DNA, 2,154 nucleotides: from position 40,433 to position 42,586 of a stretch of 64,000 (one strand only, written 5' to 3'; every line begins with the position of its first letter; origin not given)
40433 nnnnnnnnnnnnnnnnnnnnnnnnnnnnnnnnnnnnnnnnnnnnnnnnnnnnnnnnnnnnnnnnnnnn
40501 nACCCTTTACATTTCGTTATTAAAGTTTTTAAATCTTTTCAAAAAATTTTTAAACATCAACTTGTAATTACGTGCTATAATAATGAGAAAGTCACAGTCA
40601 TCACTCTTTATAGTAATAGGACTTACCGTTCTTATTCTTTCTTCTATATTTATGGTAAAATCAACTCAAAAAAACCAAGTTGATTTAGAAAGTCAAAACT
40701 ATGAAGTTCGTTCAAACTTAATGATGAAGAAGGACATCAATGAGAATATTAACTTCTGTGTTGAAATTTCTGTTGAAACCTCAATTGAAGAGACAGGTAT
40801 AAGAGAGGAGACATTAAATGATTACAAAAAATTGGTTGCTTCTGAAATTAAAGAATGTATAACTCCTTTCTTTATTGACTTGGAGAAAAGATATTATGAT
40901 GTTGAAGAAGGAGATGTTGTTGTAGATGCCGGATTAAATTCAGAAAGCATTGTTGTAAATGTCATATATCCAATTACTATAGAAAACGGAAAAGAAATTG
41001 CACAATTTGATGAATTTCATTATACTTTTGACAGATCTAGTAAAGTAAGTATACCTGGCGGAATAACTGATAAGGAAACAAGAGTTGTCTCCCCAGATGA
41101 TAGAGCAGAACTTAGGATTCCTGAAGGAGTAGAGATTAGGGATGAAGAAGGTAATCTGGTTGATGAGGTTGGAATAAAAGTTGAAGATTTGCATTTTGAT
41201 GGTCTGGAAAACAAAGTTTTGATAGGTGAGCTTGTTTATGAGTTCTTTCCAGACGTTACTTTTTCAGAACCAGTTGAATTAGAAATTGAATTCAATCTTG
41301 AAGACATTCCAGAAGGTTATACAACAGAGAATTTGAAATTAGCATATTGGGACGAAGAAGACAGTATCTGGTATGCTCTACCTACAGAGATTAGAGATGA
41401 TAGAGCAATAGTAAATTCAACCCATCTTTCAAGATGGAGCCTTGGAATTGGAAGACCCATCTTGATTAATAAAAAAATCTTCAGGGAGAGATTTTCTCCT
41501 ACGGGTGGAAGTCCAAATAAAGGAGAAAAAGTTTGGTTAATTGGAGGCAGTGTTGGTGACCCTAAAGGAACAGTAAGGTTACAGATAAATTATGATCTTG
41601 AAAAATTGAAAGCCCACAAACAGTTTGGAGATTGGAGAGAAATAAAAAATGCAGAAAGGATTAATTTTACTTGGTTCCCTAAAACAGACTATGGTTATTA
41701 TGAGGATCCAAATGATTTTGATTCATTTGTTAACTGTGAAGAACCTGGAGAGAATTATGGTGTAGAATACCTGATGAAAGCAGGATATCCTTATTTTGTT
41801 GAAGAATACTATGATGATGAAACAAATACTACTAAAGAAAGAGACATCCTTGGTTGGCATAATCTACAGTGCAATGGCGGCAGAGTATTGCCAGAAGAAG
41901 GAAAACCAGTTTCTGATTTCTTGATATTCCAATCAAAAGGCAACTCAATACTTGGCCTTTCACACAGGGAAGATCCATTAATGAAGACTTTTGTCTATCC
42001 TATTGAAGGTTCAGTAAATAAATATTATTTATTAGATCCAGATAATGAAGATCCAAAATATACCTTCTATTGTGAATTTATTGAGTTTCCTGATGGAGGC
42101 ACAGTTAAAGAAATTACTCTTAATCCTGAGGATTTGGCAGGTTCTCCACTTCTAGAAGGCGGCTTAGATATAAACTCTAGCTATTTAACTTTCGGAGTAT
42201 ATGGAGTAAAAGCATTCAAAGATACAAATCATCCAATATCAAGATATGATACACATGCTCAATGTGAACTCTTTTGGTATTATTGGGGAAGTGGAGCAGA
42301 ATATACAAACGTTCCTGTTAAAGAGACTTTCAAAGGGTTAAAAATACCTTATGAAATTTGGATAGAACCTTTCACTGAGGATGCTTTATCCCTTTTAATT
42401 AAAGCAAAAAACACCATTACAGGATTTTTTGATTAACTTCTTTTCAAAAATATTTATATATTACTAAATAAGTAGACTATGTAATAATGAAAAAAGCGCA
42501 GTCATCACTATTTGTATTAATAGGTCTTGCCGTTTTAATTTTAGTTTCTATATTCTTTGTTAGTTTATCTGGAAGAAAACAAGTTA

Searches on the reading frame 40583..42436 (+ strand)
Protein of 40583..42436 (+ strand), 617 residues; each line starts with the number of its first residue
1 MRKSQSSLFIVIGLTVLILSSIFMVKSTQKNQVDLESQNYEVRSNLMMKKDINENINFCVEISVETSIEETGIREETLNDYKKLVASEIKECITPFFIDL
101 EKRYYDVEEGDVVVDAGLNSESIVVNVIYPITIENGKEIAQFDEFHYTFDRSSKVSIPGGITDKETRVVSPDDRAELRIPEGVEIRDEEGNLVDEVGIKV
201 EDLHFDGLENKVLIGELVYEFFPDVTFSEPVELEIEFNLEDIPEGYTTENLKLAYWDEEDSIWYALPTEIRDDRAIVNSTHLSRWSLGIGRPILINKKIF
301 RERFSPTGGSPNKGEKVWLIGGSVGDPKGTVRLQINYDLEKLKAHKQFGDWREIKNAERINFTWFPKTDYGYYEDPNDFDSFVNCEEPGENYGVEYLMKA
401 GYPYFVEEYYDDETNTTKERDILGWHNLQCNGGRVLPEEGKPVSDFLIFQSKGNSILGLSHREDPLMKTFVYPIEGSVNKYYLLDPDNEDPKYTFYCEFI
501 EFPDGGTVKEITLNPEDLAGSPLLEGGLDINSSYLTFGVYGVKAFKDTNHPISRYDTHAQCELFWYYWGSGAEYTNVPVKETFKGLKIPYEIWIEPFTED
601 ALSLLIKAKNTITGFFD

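Call 41: search_protein_families(library=ncbifam, proteins=[window:40583-42436:+], max_evalue=0.001)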
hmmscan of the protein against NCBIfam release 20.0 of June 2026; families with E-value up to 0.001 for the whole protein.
window:40583-42436:+ (617 aa): 0 families

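Call 49: search_protein_families(library=pfam, proteins=[window:40583-42436:+], max_evalue=0.00001)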
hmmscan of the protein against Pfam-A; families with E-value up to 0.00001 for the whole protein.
window:40583-42436:+ (617 aa): 0 families
